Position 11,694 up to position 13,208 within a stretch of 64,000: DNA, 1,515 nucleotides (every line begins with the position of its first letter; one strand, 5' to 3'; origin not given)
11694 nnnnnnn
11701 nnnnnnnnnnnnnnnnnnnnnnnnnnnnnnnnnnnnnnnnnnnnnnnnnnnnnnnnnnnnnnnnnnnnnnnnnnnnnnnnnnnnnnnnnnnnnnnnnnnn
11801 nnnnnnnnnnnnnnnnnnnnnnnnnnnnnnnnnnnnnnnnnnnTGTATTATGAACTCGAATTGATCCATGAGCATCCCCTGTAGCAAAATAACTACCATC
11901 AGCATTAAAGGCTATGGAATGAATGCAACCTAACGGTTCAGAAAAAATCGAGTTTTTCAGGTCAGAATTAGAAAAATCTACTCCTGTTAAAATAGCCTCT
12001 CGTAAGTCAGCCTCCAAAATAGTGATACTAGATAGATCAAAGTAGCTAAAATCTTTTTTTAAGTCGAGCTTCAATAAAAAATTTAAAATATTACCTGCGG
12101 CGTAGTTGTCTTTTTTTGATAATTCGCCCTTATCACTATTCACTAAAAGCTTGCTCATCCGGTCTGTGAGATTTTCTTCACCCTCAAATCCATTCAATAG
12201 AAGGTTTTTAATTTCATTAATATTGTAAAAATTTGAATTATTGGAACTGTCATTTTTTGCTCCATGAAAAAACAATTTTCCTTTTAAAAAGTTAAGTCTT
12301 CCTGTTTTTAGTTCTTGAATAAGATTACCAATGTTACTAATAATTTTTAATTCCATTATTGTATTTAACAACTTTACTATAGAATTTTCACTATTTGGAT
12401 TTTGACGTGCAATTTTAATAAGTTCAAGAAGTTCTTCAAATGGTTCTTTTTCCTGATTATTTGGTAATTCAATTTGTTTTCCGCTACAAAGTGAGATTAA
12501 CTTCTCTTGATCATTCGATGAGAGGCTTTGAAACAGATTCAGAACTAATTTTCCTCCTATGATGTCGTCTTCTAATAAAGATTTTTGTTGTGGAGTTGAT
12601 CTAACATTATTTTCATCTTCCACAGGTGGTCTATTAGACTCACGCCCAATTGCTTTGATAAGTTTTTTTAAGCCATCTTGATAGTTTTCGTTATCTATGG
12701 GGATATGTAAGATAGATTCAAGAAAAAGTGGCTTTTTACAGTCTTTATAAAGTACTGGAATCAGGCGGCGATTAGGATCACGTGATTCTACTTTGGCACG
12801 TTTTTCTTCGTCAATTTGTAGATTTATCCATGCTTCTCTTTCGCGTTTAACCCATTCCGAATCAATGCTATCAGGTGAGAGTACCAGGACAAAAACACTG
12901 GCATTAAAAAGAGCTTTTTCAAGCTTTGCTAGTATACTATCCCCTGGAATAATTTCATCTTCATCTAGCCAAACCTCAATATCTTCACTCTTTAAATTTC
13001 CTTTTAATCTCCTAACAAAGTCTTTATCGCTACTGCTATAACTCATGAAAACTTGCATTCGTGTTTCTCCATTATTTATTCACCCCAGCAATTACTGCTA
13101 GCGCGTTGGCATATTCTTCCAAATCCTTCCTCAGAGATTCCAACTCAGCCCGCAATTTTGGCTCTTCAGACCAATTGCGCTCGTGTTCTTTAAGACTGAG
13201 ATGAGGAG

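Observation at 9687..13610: TIR / pentapeptide / WD40 giant protein without an NTPase module, coupled to a 160-aa partner of different composition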

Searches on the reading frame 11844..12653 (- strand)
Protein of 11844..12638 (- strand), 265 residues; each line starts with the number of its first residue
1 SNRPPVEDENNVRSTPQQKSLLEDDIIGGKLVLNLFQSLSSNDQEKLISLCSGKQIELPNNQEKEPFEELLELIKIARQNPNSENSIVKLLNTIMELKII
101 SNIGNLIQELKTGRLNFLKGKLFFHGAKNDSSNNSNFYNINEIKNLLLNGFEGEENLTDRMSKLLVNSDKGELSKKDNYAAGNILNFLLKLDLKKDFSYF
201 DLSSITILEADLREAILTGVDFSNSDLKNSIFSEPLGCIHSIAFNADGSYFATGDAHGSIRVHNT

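Call 23: search_protein_families(library=pfam, proteins=[window:11874-12638:-], max_evalue=10)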
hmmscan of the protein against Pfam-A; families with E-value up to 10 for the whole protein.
seq(255 aa): 1 family
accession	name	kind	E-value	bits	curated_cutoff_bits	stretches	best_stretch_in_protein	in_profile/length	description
PF00805.28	Pentapeptide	-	5.4e-06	26.3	20.2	1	208-233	14-39/40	Pentapeptide repeats (8 copies)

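Call 33: find_homologous_proteins(query=window:11937-12653:-, max_evalue=0.001)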
Query seq(239 aa): 750 candidates shared short words with the query, none scored E <= 0.001.

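Call 78: search_dna_similar(query=window:11844-12638:-, collection=plasmids, mode=protein, max_evalue=0.001, max_rows=20)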
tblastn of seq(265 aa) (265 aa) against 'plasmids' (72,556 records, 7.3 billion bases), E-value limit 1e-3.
Records with a match: 22; places in all: 26; records where one place covers at least 80% of the query: 1.
Best place of each record, by identity: <60% 22.
By first word of the organism name: Nostoc 5; Synechocystis 4; Acaryochloris 3; Gloeothece 2; Pseudanabaena 1; Calothrix 1; Chroococcidiopsis 1; Scytonema 1; Anabaena 1; Sphaerospermopsis 1; and 2 more.
By predicted mobility (MOB-suite, as given by PLSDB): non-mobilizable 11; conjugative 10; mobilizable 1.
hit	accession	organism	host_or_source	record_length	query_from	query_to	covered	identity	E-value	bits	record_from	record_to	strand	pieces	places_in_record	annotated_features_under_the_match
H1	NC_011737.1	Gloeothece citriformis PCC 7424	-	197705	41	262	84%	29.6%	3e-6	56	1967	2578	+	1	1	NB-ARC domain-containing protein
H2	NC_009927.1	Acaryochloris marina MBIC11017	-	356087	165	262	37%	43.9%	6e-8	61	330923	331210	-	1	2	NB-ARC domain-containing protein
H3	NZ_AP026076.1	Acaryochloris marina MBIC10699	cell culture,Ascidian, Diplosoma similis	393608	165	262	37%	43.9%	6e-8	61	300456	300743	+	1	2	NB-ARC domain-containing protein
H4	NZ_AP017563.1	Pseudanabaena sp. ABRG5-3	-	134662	170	260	34%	40.7%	1e-5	54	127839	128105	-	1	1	NB-ARC domain-containing protein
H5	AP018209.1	Calothrix brevissima NIES-22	-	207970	172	265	35%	35.1%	1e-5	54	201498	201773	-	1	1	WD-40 repeat-containing protein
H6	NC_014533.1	Gloeothece verrucosa PCC 7822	fresh water in rice field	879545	203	264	23%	45.2%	3e-7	59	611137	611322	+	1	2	NB-ARC domain-containing protein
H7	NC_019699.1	Chroococcidiopsis thermalis PCC 7203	-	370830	203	260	22%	46.6%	3e-8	62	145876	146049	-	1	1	NB-ARC domain-containing protein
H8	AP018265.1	Scytonema sp. NIES-4073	-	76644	203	265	24%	42.9%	4e-5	52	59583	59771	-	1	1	WD-40 repeat-containing protein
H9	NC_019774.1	Anabaena cylindrica PCC 7122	water, most likely pond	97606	203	265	24%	42.2%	5e-6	55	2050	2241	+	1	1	WD40 repeat domain-containing protein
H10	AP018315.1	Sphaerospermopsis kisseleviana NIES-73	-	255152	203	265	24%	41.3%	4e-6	55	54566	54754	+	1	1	putative Transcriptional Regulator, Fis family protein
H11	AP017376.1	Stanieria sp. NIES-3757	-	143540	203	263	23%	42.6%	3e-4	49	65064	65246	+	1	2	WD-repeat protein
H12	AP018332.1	Nostoc commune HK-02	-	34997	203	264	23%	41.9%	2e-4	50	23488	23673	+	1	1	WD-40 repeat-containing protein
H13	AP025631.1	Annamia dubia NIES-4383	-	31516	203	265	24%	39.7%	3e-4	49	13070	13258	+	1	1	hypothetical protein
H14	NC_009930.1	Acaryochloris marina MBIC11017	-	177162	203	254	20%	44.2%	9e-4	48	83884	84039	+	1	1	NB-ARC domain-containing protein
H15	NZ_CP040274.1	Nostoc sp. C052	Blasia pusilla,pure culture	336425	203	265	24%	36.5%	9e-5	51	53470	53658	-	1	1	NB-ARC domain-containing protein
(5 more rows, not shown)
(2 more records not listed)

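Call 79: get_annotated_region(hit=H1, flank=4000)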
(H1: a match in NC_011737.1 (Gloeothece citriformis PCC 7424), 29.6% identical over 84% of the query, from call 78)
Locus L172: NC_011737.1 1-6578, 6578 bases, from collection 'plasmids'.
description: Gloeothece citriformis PCC 7424 plasmid pP742402, complete sequence
organism: Gloeothece citriformis PCC 7424 (NCBI taxid 65393)
taxonomy: Bacteria; Cyanobacteriota; Cyanophyceae; Chroococcales; Aphanothecaceae; Gloeothece; Gloeothece citriformis; Gloeothece citriformis PCC 7424
host: -; source: -; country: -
typing (MOB-suite, as given by PLSDB): conjugative; replicon rep_cluster_1714; relaxase MOBP; mating-pair formation MPF_T
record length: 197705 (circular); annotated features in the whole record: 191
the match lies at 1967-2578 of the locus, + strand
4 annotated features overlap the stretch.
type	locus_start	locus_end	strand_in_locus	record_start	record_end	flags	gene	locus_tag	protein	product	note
CDS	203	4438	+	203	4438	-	-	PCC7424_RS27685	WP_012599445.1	NB-ARC domain-containing protein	-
CDS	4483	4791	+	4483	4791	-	-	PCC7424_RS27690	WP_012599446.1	hypothetical protein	-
CDS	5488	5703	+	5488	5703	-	-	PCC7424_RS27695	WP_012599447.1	hypothetical protein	-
CDS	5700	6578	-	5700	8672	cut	-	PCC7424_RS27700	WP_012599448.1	Tn3 family transposase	-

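Call 80: search_protein_families(library=pfam, proteins=[L172:203-2800:+], max_evalue=0.01)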
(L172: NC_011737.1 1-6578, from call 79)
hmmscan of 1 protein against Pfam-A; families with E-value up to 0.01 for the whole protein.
L172:203-2800:+ (866 aa): 45 families (the best 25 are shown)
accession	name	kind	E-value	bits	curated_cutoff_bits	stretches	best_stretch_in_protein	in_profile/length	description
PF25174.1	Beta-prop_THOC3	-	1.4e-16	60.8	305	1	763-866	126-224/272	THOC3 beta-propeller domain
PF00400.38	WD40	-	2.1e-15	56.9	27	2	806-836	8-38/39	WD domain, G-beta repeat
PF00931.28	NB-ARC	-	1.5e-13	51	23.5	1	313-483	2-168/248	NB-ARC domain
PF24817.1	WD40_WDHD1_1st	-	1.1e-11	44.9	109.9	2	806-843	125-162/291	WDHD1 first WD40 domain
PF25173.1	Beta-prop_WDR3_1st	-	2.2e-11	44.3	154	1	759-841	64-145/184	WDR3 first beta-propeller domain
PF23409.1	Beta-prop_EML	-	3.9e-11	43.4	88.2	1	763-862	153-248/267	Echinoderm microtubule-associated protein first beta-propeller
PF24807.1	WD40_CDC20-Fz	-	6.3e-11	42.6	200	1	746-865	114-231/292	CDC20/Fizzy WD40 domain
PF23414.1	Beta-prop_EML_2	-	1.4e-10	41.5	90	1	812-866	1-50/266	Echinoderm microtubule-associated protein second beta-propeller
PF24814.1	WD40_Prp19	-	5.2e-10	39.3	320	1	768-844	8-84/281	Prp19 WD40 domain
PF01637.24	ATPase_2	-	5.1e-09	36.7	33.2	1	309-515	1-223/225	ATPase domain predominantly from Archaea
PF25172.1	Beta-prop_WDR3_2nd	-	6.9e-09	35.8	140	1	743-841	197-291/293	WDR3 second beta-propeller domain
PF25171.1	Beta-prop_WDR36-Utp21_1st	-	8.7e-09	35.6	80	1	761-839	187-266/266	WDR36/Utp21 first beta-propeller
PF24780.1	WD40_MABP1-WDR62_1st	-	2.4e-08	34.1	496.3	1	764-866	36-136/328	MABP1/WDR62 first WD40 domain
PF24796.1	WDR55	-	3.4e-08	33.3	200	1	810-866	8-64/296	WDR55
PF13191.12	AAA_16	-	4.8e-08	34.1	32.6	1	308-425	1-148/167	AAA ATPase domain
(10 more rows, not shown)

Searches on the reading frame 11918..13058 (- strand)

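Call 24: search_protein_families(library=phrogs, proteins=[window:11918-13058:-], max_evalue=1)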
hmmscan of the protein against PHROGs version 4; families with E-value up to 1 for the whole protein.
window:11918-13058:- (380 aa): 6 families
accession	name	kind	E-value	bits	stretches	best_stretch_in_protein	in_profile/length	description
phrog_15646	-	unknown function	1.9e-11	45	1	2-86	161-246/293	-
phrog_24215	-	unknown function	9.4e-11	42.7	1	2-137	72-198/200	-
phrog_9211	-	unknown function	6.3e-06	26.7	1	2-75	134-208/268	-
phrog_11745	-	unknown function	0.0093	15.8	1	2-135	8-148/482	-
phrog_4458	-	unknown function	0.03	15.4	0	196-243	37-84/94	-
phrog_15350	-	unknown function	0.069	13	1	341-374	96-129/494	-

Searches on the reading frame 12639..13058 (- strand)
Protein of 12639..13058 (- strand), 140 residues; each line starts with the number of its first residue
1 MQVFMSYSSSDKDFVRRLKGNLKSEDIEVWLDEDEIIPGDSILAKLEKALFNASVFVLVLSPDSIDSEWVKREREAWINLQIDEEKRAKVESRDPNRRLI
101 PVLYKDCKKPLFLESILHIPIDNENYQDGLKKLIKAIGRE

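Call 66: search_solved_structures(query=window:12639-13058:-, max_evalue=0.01, show_alignments=5)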
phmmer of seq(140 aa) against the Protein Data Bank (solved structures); distinct sequences matched with E-value up to 0.01: 19.
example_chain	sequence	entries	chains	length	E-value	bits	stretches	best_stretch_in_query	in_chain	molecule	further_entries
7uxr_A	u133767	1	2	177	1.1e-09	41.5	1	3-81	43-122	TIR domain protein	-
7uwg_A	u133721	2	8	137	5.1e-09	39.4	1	3-82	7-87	Molecular chaperone Tir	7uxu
8g83_A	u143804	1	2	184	1.1e-08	38.4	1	3-82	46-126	NAD(+) hydrolase AbTIR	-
3h16_A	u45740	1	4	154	2.6e-08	37.1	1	3-83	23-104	TIR protein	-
4om7_A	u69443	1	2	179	2.1e-06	31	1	3-73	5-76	Toll-like receptor 6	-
1fyv_A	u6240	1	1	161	4.9e-06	29.8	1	3-73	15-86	TOLL-LIKE RECEPTOR 1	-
7nuw_A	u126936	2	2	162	4.9e-06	29.8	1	3-73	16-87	Toll-like receptor 1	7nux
7nt7_A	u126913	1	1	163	5e-06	29.8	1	3-73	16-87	Toll-like receptor 1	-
4c7m_A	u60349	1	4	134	3.7e-05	26.9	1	3-88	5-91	Toll/interleukin-1 receptor domain-containing protein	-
4lzp_B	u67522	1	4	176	7.7e-05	25.9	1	3-87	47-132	Putative uncharacterized protein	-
9m0n_A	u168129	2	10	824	0.00018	24.7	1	2-77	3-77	Tetratricopeptide repeat protein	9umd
9mud_K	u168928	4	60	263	0.00027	24.1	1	2-80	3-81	Cat1 (CRISPR associated TIR 1) pentagonal filament | Cat1 (CRISPR associated TIR 1) pentagonal filament assembly | Cat1 (CRISPR-associated TIR 1)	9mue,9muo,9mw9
3ozi_A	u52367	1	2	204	0.00055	23.1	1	2-99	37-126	L6tr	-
4lqc_A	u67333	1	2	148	0.00076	22.7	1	4-88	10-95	TcpB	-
7ylf_A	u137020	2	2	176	0.0012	22.1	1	3-84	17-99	Toll-like receptor 15 | Toll-like receptor 2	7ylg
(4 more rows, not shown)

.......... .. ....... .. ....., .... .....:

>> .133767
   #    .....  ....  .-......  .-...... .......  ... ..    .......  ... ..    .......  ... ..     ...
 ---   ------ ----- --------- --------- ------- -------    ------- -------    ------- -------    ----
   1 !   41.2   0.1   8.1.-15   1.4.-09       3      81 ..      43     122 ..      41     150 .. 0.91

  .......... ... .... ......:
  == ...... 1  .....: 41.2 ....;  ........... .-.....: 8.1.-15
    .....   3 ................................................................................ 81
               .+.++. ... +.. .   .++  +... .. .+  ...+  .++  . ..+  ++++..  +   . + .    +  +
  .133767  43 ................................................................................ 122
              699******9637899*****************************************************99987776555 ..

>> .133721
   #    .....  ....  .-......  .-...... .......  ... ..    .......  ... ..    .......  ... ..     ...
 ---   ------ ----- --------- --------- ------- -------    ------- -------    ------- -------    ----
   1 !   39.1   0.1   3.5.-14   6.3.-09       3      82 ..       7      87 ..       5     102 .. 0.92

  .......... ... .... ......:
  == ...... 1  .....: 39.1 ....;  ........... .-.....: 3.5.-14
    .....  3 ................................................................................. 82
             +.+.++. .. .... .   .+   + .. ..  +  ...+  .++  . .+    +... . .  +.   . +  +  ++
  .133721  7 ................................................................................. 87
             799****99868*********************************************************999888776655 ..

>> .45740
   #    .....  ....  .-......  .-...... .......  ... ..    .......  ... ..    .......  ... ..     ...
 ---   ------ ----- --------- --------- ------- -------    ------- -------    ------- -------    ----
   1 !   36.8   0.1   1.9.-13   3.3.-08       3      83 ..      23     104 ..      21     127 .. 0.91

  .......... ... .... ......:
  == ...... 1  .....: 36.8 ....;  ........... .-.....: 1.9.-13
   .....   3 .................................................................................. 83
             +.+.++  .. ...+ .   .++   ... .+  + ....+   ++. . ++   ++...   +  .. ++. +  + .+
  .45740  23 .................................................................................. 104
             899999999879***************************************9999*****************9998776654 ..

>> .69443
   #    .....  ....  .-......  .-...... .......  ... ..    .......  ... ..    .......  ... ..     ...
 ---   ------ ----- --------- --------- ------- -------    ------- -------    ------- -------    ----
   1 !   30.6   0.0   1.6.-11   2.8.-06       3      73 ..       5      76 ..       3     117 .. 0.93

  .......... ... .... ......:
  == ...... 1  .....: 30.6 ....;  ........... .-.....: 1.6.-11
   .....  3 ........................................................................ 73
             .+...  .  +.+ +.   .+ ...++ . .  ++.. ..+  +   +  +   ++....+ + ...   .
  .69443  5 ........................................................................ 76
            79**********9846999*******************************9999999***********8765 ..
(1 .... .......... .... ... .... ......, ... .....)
